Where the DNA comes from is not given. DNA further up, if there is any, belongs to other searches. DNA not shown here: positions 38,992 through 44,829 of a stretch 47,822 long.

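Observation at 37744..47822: Non-canonical Druantia/DISARM-like operon: two unknown proteins + 1845-aa helicase-DUF1998 fusion + Cas4-type nuclease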

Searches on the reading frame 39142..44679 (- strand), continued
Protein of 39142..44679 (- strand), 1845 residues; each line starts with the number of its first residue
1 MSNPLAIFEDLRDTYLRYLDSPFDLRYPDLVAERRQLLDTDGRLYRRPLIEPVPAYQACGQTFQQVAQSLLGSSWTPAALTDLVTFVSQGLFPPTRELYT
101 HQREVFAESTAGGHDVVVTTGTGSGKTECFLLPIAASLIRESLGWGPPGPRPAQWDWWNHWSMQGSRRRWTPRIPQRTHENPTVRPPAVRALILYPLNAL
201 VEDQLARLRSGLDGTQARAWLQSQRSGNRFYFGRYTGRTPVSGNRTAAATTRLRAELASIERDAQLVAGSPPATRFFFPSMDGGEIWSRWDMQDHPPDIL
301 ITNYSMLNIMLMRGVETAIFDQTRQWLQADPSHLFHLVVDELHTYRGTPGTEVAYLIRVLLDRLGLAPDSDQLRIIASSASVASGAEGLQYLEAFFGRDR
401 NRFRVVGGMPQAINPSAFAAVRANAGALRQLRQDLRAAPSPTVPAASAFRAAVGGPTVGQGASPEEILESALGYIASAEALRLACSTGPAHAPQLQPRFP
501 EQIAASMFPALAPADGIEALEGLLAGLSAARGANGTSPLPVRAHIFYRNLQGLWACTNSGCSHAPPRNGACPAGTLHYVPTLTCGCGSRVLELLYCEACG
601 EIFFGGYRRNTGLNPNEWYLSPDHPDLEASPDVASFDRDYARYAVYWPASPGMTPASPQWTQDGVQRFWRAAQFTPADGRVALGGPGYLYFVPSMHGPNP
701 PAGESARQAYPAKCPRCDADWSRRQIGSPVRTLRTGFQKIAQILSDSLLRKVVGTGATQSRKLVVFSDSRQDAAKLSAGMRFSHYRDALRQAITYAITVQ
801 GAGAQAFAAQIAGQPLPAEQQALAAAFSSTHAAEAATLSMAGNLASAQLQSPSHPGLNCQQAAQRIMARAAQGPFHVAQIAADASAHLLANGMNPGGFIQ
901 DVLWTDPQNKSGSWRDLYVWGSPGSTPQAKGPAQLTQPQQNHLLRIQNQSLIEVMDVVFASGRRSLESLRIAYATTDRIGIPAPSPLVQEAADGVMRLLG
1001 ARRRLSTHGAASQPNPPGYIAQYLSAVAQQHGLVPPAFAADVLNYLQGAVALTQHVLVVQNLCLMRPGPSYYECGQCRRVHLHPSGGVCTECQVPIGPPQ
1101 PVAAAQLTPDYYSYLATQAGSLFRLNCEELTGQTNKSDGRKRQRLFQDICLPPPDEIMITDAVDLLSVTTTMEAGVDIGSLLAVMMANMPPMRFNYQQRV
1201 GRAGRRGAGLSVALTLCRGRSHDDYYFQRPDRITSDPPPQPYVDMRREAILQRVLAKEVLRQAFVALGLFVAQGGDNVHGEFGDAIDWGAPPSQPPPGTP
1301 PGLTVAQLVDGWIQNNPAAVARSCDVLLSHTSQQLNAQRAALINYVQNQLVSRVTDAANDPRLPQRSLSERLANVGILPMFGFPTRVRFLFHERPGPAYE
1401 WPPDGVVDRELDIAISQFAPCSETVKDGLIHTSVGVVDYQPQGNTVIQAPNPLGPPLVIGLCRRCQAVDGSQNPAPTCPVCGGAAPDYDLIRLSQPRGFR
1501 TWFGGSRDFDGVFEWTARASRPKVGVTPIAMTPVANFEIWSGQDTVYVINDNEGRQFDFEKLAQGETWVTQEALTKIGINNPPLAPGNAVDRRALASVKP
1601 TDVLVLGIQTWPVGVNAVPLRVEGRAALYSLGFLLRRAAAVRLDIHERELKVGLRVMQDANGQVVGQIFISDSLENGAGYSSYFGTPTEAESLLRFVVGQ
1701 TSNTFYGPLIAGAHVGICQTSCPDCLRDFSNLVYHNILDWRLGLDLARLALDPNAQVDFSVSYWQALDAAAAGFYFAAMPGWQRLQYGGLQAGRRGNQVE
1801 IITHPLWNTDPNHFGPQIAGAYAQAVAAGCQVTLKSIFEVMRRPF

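Call 67: search_protein_families(library=padloc, proteins=[L001:4926-6131:+, L001:6128-6940:+, L081:3247-4815:+, L007:4834-6093:+, L013:15376-16695:+, L039:5012-6274:+, L039:6832-9972:+, L011:242-1240:+], max_evalue=0.001)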
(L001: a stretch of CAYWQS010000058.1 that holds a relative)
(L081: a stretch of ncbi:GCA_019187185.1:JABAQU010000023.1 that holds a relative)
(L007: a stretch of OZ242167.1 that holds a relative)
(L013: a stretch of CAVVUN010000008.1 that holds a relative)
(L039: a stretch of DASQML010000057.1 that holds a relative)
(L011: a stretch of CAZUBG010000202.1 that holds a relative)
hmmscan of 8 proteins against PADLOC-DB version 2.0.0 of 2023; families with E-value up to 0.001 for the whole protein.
L001:4926-6131:+ (401 aa): 56 families (the best 25 are shown)
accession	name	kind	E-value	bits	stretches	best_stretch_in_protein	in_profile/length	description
PDLC03234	MTase_II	-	1.3e-60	203.7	1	5-393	4-364/375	Type II methyltransferase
PDLC03378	MTase_II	-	1.8e-56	189.9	1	8-393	5-328/344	Type II methyltransferase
PDLC00033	DruM2|DruM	-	9.8e-56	187.6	1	8-392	24-361/368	DNA cytosine methylase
PDLC03326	MTase_II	-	2.1e-55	186.5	1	4-390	3-371/412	Type II methyltransferase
PDLC03272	MTase_II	-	1.3e-41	141.1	2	8-181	77-236/407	Type II methyltransferase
PDLC00026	DruM2|DruM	-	4.8e-37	126.3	1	4-391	3-314/336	DNA cytosine methylase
PDLC03237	MTase_II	-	2.4e-33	113.1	2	8-186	796-974/1036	Type II methyltransferase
PDLC02648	DrmMII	-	9.1e-31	105.1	1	4-387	20-443/468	DrmMII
PDLC02650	DrmMII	-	3.2e-28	96.8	3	8-130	11-137/435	DrmMII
PDLC00030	DruM2|DruM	-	3.5e-28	96.8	2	11-181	11-185/380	DNA cytosine methylase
PDLC00027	DruM2|DruM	-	2.9e-27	94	2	9-182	15-173/361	DNA cytosine methylase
PDLC02649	DrmMII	-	2.1e-25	87.6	2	72-182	112-221/422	DrmMII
PDLC03736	oMTase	-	1.3e-24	84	2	9-301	1023-1321/1497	orphan methyltransferase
PDLC02647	DrmMII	-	1.4e-24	84.7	1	3-193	116-295/447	DrmMII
PDLC03307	MTase_II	-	1.3e-23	81.9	2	8-149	3-134/382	Type II methyltransferase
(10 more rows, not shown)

L001:6128-6940:+ (270 aa): 1 family
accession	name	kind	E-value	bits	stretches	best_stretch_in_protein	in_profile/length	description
PDLC03398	REase_II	-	7e-10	36.9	1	43-226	39-214/221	Type II nicking endonuclease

L081:3247-4815:+ (522 aa): 16 families
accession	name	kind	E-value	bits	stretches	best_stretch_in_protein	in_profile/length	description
PDLC03047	REase_I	-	3.4e-25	86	2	321-404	451-541/1107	Type I restriction enzyme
PDLC03049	REase_I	-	2.3e-24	83.4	1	180-486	172-436/807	Type I restriction enzyme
PDLC03042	REase_I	-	3.2e-22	75.8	1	180-485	449-738/1170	Type I restriction enzyme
PDLC02707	PbeA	-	4.9e-15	53.1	1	172-483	249-535/672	PbeA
PDLC02704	PbeA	-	2.2e-12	44.3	1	164-285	249-368/682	PbeA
PDLC03048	REase_I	-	5.5e-12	42.6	1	198-361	272-408/976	Type I restriction enzyme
PDLC03658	mREase_IV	-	4.1e-10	36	1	322-434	331-447/953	Type IV methyl-directed restriction enzyme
PDLC03046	REase_I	-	2.1e-06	23.9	1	176-251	264-339/1025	Type I restriction enzyme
PDLC01439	typeIV_DinG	-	4.5e-05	20.3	1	173-244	13-78/575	CAS-IV-A; associated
PDLC02706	PbeA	-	4.7e-05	20.2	1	192-392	282-472/722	PbeA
PDLC03597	REase_MTase_IIG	-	5.9e-05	18.8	1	177-338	169-334/1646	Type IIG restriction enzyme-methyltransferase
PDLC03659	mREase_IV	-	0.00012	18.1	0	325-364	334-374/945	Type IV methyl-directed restriction enzyme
PDLC04987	PDC-S28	-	0.00013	18.4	1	175-284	36-136/846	-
PDLC04986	PDC-S28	-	0.00022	17.7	1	176-286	35-135/831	-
PDLC02703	PbeA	-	0.00024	17.9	1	194-250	260-316/626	PbeA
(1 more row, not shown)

L007:4834-6093:+ (419 aa): 55 families (the best 25 are shown)
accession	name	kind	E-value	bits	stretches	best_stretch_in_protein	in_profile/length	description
PDLC03234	MTase_II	-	1.8e-62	209.8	1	25-411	5-360/375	Type II methyltransferase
PDLC00033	DruM2|DruM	-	2e-57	193.2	1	27-414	24-361/368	DNA cytosine methylase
PDLC03378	MTase_II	-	8.7e-57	190.9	1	27-416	5-329/344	Type II methyltransferase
PDLC03326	MTase_II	-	3.6e-56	189.1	1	24-412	4-371/412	Type II methyltransferase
PDLC03272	MTase_II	-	2.5e-39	133.6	1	22-412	72-385/407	Type II methyltransferase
PDLC00026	DruM2|DruM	-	2.7e-37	127.1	1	23-410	3-311/336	DNA cytosine methylase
PDLC03237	MTase_II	-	1.3e-31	107.4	2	27-208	796-974/1036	Type II methyltransferase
PDLC02648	DrmMII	-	2.5e-30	103.7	1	21-409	18-443/468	DrmMII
PDLC00027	DruM2|DruM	-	6.3e-28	96.2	2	28-207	15-176/361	DNA cytosine methylase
PDLC02650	DrmMII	-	6.2e-27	92.6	3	27-151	11-137/435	DrmMII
PDLC03307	MTase_II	-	2.6e-26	90.7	2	27-169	3-133/382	Type II methyltransferase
PDLC00030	DruM2|DruM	-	1.1e-25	88.7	2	28-203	9-185/380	DNA cytosine methylase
PDLC02649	DrmMII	-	5.9e-24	82.8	2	91-205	112-222/422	DrmMII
PDLC03279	MTase_II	-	7.7e-24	81.9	2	29-201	7-171/587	Type II methyltransferase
PDLC00031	DruM2|DruM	-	1.3e-23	81.7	1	28-411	15-345/361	DNA cytosine methylase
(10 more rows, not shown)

L013:15376-16695:+ (439 aa): 60 families (the best 25 are shown)
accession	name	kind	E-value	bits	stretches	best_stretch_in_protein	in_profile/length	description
PDLC00030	DruM2|DruM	-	3e-136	452.5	1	59-430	3-371/380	DNA cytosine methylase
PDLC03355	MTase_II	-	3.5e-110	366.7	1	61-421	4-367/377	Type II methyltransferase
PDLC03378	MTase_II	-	2.1e-64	216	1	63-430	4-338/344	Type II methyltransferase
PDLC03234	MTase_II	-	6.3e-50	168.5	2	62-255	5-184/375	Type II methyltransferase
PDLC03272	MTase_II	-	8.2e-48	161.5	1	44-430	57-398/407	Type II methyltransferase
PDLC03326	MTase_II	-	6.7e-43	145.4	1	65-426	8-381/412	Type II methyltransferase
PDLC00027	DruM2|DruM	-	1.3e-42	144.5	2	57-252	7-179/361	DNA cytosine methylase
PDLC00026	DruM2|DruM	-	1.7e-42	144.2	1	64-429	7-325/336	DNA cytosine methylase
PDLC00033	DruM2|DruM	-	1.4e-41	141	1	48-421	8-363/368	DNA cytosine methylase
PDLC00031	DruM2|DruM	-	4.9e-38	129.2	2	59-252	9-179/361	DNA cytosine methylase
PDLC02650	DrmMII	-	8.6e-35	118.4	2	208-432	206-428/435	DrmMII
PDLC03731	oMTase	-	3.6e-33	113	2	56-249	8-179/326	orphan methyltransferase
PDLC03237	MTase_II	-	5.5e-32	108.6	2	66-257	798-981/1036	Type II methyltransferase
PDLC02649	DrmMII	-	4.3e-29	99.7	2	147-252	119-227/422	DrmMII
PDLC03270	MTase_II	-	1.2e-26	91.5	1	66-247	5-164/309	Type II methyltransferase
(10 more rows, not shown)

L039:5012-6274:+ (420 aa): 59 families (the best 25 are shown)
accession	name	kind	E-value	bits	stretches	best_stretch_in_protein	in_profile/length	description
PDLC00026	DruM2|DruM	-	3.6e-73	245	1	2-353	5-319/336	DNA cytosine methylase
PDLC03378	MTase_II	-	2.1e-71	239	1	2-352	3-330/344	Type II methyltransferase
PDLC03234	MTase_II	-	4.8e-71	238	2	1-227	4-206/375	Type II methyltransferase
PDLC03326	MTase_II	-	2.1e-70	235.9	2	3-228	6-219/412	Type II methyltransferase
PDLC00033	DruM2|DruM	-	4.6e-67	224.9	1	2-352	22-364/368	DNA cytosine methylase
PDLC02650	DrmMII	-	3.1e-59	199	2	2-130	9-137/435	DrmMII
PDLC03272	MTase_II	-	5.1e-56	188.6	1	1-357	74-395/407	Type II methyltransferase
PDLC03307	MTase_II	-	1.7e-49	167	2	3-196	2-205/382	Type II methyltransferase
PDLC00027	DruM2|DruM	-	6.6e-48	161.9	2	3-224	13-210/361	DNA cytosine methylase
PDLC03237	MTase_II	-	1.8e-43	146.6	2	3-187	795-973/1036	Type II methyltransferase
PDLC00031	DruM2|DruM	-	5e-43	145.6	2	4-225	14-211/361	DNA cytosine methylase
PDLC02648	DrmMII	-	8e-39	131.7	2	3-227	23-281/468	DrmMII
PDLC02649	DrmMII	-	7.3e-36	122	3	68-194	112-231/422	DrmMII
PDLC00029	DruM2|DruM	-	4e-35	119.7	1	2-194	5-179/329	DNA cytosine methylase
PDLC02656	DrmMII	-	1.6e-33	114.3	2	4-224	7-233/491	DrmMII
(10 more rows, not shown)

L039:6832-9972:+ (1046 aa): 11 families
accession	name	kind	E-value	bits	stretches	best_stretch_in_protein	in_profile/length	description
PDLC00023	DruF2|DruF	-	1.7e-136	454.7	1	45-1044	8-1009/1011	Unknown function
PDLC00016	DruF2|DruF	-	3.4e-129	430.5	1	45-1021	23-999/1030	Unknown function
PDLC00052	DruF4|DruF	-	6.3e-40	135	2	43-277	7-250/692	Unknown function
PDLC00020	DruF2|DruF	-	6.5e-38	128.3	1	43-282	7-257/693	Unknown function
PDLC00017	DruF2|DruF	-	6.4e-36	121.8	1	42-287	7-261/693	Unknown function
PDLC00055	DruF4|DruF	-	2.4e-31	106.8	1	44-236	3-200/703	Unknown function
PDLC00054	DruF4|DruF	-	6.1e-19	65.9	1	48-246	5-202/678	Unknown function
PDLC00057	DruL4|DruL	-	2.6e-16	57.8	1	784-1040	44-297/309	Unknown function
PDLC00053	DruF4|DruF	-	3.5e-15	53.6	1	46-291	3-257/689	Unknown function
PDLC00021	DruF2|DruF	-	6.8e-15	52.7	1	49-294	6-253/676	Unknown function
PDLC00056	DruL4|DruL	-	6.3e-05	19.9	1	973-1019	234-280/330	Unknown function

L011:242-1240:+ (332 aa): 55 families (the best 25 are shown)
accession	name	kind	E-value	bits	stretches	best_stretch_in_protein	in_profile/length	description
PDLC00030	DruM2|DruM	-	1.5e-75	252.7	2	3-181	6-188/380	DNA cytosine methylase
PDLC03378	MTase_II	-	4.9e-73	244.4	1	1-328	1-332/344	Type II methyltransferase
PDLC03234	MTase_II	-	7.2e-66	221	2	4-209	6-204/375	Type II methyltransferase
PDLC03326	MTase_II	-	4e-51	172.5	2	6-218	8-225/412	Type II methyltransferase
PDLC00026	DruM2|DruM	-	1.1e-49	167.9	1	4-328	6-320/336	DNA cytosine methylase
PDLC00033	DruM2|DruM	-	1.3e-48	164.2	2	3-188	22-203/368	DNA cytosine methylase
PDLC03272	MTase_II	-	6.1e-48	161.9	1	3-328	75-392/407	Type II methyltransferase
PDLC03355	MTase_II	-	6.6e-47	158.4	2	4-179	6-189/377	Type II methyltransferase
PDLC00027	DruM2|DruM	-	1.3e-46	157.7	2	3-273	12-260/361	DNA cytosine methylase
PDLC02650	DrmMII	-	2.3e-41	140.1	2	142-324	207-416/435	DrmMII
PDLC00031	DruM2|DruM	-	2.3e-39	133.5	2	3-273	12-260/361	DNA cytosine methylase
PDLC02648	DrmMII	-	2e-37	127.1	2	5-195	24-244/468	DrmMII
PDLC03225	MTase_II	-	1.7e-36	124.1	3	249-331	521-603/615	Type II methyltransferase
PDLC03237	MTase_II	-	3.2e-36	122.7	2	5-179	796-970/1036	Type II methyltransferase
PDLC03270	MTase_II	-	3.6e-34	116.2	2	5-205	3-189/309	Type II methyltransferase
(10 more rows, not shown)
